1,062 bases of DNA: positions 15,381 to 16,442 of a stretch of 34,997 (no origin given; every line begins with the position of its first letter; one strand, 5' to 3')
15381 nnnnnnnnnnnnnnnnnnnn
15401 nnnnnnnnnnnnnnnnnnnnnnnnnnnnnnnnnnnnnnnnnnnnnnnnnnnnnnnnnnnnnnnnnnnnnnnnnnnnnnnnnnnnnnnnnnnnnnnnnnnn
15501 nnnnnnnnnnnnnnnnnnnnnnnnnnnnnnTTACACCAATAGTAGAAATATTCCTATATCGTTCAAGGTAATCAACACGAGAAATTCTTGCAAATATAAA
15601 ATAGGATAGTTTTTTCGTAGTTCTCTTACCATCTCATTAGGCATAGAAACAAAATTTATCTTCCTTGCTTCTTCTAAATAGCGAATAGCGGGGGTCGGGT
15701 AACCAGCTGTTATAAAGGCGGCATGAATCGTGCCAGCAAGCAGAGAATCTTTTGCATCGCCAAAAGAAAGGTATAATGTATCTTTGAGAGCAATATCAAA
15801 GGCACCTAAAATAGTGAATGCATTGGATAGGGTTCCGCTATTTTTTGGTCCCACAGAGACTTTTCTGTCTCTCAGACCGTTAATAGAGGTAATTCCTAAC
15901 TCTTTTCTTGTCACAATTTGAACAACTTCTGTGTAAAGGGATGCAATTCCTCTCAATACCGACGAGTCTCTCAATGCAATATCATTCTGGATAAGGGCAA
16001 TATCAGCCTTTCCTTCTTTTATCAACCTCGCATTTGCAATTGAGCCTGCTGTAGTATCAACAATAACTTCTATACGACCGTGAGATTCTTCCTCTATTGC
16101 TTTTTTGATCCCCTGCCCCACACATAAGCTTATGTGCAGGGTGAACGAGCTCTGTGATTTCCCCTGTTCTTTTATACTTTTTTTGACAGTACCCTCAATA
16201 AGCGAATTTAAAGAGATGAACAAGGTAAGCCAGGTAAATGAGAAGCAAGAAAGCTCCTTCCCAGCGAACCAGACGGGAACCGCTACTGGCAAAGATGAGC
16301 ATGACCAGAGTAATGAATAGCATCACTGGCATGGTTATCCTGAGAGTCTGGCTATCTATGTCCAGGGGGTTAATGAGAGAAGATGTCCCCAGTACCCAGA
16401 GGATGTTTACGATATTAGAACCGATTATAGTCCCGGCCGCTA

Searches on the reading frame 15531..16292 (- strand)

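Call 25: search_protein_families(library=pfam, proteins=[window:15531-16292:-])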
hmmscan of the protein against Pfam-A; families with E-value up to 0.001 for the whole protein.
window:15531-16292:- (253 aa): 2 families
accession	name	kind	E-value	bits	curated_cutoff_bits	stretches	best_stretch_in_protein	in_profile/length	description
PF16868.10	NMT1_3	-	2.4e-33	116.4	27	1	58-232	13-204/289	NMT1-like family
PF12974.12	Phosphonate-bd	-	0.00064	19.6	27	1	74-200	29-164/242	ABC transporter, phosphonate, periplasmic substrate-binding protein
